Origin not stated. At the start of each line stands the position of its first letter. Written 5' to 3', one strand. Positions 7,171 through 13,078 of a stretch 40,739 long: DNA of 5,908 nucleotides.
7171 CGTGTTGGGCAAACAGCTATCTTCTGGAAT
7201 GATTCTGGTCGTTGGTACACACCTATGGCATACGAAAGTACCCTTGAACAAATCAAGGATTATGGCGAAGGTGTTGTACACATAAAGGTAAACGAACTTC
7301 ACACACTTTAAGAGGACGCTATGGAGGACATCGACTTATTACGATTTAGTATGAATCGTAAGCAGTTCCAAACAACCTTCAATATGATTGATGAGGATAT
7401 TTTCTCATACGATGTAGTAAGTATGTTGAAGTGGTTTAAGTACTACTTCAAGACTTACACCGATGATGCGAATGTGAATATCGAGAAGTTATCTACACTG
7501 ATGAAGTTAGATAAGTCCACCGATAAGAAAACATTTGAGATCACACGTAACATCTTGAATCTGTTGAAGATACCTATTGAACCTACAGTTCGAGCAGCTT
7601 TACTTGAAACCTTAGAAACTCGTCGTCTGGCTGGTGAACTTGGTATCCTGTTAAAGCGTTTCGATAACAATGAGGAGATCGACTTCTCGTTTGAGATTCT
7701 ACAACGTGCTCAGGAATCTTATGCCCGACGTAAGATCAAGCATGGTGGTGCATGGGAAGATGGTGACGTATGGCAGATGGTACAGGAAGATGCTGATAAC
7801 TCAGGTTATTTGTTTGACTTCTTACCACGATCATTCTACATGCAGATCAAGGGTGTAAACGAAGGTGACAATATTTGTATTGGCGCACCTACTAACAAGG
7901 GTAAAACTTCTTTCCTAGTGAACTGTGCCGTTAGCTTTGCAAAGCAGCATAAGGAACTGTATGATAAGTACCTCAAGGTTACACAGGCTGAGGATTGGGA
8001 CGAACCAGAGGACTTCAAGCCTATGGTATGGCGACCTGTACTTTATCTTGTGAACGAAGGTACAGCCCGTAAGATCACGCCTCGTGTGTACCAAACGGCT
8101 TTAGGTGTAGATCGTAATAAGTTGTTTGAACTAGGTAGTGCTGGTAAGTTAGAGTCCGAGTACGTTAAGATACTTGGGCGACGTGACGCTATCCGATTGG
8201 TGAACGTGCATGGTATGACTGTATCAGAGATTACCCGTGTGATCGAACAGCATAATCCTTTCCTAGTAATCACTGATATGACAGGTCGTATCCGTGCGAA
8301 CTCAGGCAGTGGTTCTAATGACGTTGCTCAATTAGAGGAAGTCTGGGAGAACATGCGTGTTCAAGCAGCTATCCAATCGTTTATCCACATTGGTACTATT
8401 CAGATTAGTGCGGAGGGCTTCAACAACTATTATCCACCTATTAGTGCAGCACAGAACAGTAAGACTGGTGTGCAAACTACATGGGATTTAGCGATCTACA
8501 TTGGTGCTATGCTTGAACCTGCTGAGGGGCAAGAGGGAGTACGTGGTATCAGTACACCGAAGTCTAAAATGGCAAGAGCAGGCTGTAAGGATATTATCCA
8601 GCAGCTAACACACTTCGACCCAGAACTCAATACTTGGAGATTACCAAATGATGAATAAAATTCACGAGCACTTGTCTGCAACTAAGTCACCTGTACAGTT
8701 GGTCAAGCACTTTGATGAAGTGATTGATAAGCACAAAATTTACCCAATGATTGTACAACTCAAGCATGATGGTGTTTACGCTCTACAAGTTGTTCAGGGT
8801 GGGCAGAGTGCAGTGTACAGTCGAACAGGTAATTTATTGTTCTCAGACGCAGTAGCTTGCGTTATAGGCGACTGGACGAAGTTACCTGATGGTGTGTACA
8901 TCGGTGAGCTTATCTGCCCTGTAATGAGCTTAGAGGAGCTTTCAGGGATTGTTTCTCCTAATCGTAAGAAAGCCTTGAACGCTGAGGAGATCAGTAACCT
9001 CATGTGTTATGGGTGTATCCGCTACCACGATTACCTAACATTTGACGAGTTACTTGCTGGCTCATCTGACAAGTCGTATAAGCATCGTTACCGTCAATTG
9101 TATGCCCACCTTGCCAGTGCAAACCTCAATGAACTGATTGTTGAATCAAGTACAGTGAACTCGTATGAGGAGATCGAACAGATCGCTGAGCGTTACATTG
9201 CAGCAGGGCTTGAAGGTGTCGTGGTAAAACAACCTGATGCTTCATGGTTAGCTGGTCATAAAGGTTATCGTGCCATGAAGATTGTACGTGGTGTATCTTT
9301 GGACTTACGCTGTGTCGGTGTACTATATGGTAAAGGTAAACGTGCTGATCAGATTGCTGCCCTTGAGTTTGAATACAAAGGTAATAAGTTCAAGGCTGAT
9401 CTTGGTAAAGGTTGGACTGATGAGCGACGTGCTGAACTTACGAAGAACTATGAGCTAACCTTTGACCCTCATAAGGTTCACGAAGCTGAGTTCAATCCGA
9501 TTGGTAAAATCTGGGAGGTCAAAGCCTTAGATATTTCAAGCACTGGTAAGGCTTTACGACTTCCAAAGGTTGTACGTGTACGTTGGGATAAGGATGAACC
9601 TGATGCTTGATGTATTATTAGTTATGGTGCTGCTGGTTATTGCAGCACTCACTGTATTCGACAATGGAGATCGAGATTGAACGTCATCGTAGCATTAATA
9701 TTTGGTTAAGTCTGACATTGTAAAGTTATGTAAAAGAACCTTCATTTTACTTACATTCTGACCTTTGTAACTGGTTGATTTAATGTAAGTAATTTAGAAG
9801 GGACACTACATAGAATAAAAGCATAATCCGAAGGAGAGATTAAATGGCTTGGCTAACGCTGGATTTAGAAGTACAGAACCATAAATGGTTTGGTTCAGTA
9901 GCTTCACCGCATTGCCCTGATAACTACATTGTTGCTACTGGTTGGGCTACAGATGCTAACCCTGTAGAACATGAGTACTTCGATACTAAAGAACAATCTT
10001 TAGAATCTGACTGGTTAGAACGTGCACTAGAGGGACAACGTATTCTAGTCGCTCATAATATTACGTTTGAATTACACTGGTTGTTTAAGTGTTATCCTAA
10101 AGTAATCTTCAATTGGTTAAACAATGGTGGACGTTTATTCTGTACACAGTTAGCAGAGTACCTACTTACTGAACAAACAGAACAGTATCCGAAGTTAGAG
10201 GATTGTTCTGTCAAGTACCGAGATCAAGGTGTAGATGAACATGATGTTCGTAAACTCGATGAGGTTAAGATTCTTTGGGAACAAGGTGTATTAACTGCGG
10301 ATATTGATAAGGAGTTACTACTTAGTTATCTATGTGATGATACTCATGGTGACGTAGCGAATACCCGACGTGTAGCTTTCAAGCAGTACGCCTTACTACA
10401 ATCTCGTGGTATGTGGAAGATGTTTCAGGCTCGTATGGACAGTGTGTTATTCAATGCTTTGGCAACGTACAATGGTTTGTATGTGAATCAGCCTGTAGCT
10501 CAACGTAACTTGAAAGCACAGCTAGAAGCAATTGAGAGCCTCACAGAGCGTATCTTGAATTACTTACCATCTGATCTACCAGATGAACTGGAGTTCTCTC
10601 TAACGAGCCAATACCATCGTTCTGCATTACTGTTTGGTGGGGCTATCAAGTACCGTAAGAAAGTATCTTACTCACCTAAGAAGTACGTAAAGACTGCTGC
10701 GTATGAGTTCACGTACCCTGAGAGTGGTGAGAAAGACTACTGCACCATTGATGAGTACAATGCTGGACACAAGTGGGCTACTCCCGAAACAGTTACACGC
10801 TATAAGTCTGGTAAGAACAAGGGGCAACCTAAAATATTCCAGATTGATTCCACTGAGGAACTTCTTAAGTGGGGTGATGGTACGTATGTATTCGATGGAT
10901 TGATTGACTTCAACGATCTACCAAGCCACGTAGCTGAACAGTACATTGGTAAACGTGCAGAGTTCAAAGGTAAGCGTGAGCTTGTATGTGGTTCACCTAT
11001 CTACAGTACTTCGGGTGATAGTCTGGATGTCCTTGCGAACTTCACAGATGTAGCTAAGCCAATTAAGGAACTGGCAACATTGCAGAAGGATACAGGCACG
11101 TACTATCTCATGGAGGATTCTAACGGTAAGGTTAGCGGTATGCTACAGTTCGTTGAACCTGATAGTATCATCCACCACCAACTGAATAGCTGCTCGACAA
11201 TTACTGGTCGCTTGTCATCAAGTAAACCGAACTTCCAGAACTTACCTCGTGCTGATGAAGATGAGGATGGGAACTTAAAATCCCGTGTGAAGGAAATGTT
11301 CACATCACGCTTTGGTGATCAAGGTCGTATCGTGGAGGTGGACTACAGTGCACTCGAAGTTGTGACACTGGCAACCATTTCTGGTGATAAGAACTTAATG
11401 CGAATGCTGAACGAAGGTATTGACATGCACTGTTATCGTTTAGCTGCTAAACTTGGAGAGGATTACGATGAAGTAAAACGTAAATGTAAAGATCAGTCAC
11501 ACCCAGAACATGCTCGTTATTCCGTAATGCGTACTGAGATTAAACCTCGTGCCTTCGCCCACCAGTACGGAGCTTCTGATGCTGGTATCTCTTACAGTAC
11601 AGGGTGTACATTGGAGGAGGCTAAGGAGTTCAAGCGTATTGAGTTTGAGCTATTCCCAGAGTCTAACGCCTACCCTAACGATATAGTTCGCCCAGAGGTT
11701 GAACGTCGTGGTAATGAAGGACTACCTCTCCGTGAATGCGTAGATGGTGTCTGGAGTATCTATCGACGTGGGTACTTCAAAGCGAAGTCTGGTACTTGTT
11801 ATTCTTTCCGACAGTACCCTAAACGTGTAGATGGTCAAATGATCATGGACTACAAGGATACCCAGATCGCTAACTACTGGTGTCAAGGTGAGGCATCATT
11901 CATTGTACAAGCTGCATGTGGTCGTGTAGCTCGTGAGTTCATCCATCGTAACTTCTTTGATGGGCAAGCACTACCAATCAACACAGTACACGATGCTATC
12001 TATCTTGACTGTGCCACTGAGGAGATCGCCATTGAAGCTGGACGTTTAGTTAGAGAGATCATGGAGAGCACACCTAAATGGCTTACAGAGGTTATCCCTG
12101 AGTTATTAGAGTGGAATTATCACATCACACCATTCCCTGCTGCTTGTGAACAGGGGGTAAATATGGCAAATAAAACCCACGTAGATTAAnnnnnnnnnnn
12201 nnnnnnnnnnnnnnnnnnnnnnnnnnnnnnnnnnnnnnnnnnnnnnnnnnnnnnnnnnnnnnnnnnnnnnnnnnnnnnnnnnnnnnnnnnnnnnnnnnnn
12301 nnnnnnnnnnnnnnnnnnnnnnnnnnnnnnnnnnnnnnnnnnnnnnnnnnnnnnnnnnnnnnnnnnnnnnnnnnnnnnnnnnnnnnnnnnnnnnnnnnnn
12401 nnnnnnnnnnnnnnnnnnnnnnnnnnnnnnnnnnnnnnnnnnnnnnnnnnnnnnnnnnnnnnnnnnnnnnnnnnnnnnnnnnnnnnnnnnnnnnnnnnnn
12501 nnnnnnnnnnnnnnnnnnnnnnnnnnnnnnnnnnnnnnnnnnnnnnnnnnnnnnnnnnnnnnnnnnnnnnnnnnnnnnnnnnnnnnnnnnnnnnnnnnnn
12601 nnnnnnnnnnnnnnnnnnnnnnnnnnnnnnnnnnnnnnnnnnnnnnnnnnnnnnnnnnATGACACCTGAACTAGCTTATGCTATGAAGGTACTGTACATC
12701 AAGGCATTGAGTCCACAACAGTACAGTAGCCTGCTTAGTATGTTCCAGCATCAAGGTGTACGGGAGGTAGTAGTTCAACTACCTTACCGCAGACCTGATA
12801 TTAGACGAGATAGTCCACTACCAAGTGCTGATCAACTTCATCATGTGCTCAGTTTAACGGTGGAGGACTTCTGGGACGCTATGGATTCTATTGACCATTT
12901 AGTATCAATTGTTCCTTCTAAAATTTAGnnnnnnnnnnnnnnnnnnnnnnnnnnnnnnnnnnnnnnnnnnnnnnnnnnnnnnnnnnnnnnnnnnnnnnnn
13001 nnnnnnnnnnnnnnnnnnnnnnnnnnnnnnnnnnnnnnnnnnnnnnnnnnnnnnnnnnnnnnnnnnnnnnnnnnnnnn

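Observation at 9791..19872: Candidate phage-RNAP promoter consensus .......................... found at three intergenic sites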

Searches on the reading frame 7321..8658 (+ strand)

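Call 11: search_protein_families(library=phrogs, proteins=[window:7321-8658:+])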
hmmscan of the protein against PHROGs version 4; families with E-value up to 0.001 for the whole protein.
window:7321-8658:+ (445 aa): 1 family
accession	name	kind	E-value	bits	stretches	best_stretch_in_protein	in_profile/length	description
phrog_19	-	DNA, RNA and nucleotide metabolism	1.2e-50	174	1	9-439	171-578/621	DnaB-like replicative helicase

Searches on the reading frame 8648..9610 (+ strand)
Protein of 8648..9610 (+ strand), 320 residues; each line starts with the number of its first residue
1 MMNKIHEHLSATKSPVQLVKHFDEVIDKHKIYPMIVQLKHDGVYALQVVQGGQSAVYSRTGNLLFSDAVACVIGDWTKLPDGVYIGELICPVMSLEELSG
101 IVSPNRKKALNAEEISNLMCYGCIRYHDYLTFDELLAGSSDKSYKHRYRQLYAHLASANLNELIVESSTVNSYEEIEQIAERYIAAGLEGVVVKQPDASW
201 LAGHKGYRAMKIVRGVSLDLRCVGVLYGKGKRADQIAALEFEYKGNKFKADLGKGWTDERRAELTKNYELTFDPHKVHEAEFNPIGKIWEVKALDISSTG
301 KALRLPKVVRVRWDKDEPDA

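Call 11: search_protein_families(library=phrogs, proteins=[window:8648-9610:+])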
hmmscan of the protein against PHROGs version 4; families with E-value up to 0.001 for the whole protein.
window:8648-9610:+ (320 aa): 1 family
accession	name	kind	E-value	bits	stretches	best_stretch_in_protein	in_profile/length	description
phrog_114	-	DNA, RNA and nucleotide metabolism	2e-68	232.5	1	1-319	209-505/634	ATP-dependent DNA ligase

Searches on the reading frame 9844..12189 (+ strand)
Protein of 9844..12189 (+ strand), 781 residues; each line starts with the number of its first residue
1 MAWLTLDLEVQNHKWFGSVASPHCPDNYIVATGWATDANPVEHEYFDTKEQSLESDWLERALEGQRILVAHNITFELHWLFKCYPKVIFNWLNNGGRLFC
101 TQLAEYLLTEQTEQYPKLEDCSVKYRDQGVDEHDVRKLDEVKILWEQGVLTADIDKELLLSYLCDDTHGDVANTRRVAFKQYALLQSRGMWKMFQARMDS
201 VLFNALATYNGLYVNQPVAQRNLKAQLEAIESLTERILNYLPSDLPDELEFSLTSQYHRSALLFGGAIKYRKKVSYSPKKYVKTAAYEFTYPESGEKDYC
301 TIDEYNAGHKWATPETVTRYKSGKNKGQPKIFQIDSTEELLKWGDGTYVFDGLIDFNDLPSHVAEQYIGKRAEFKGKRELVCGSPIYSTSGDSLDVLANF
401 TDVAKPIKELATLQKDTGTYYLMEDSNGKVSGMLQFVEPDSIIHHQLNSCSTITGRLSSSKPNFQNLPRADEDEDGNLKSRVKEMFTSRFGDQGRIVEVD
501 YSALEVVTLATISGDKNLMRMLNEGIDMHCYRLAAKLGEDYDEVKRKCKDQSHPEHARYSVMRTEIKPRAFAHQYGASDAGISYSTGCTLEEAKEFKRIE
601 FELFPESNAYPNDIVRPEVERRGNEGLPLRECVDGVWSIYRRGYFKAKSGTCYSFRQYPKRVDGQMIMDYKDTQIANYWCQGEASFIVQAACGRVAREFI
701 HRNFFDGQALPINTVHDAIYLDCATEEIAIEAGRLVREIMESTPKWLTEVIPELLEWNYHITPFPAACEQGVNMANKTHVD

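Call 11: search_protein_families(library=phrogs, proteins=[window:9844-12189:+])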
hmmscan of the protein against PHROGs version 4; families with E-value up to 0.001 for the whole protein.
window:9844-12189:+ (781 aa): 8 families
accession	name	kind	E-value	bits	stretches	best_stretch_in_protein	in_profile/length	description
phrog_9556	-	DNA, RNA and nucleotide metabolism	7.3e-148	494.2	1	1-467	2-439/441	DNA polymerase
phrog_17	-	DNA, RNA and nucleotide metabolism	1.8e-128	431.5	1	2-781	671-1237/1445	DNA polymerase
phrog_2573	-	DNA, RNA and nucleotide metabolism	4.1e-82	277.1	1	480-781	3-281/336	DNA polymerase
phrog_15971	-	DNA, RNA and nucleotide metabolism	1.5e-08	35.2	1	407-749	94-354/376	DNA polymerase I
phrog_12241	-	DNA, RNA and nucleotide metabolism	4e-07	30.3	1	387-470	422-496/502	DNA polymerase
phrog_5995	-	DNA, RNA and nucleotide metabolism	6.9e-06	26.8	1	673-745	81-149/236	DNA polymerase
phrog_23226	-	DNA, RNA and nucleotide metabolism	7.5e-06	25.7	1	444-615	295-471/611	DNA polymerase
phrog_10285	-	DNA, RNA and nucleotide metabolism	0.0003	21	0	476-750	39-306/321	DNA polymerase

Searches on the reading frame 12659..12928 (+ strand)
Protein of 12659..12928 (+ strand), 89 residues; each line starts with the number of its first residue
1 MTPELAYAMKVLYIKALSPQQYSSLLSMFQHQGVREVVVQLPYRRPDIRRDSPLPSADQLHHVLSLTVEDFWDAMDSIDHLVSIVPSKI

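Call 11: search_protein_families(library=phrogs, proteins=[window:12659-12928:+])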
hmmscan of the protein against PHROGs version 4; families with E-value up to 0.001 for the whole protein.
window:12659-12928:+ (89 aa): 1 family
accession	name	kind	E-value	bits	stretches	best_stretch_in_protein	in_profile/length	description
phrog_32097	-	unknown function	0.00016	23.1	1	5-74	8-76/81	-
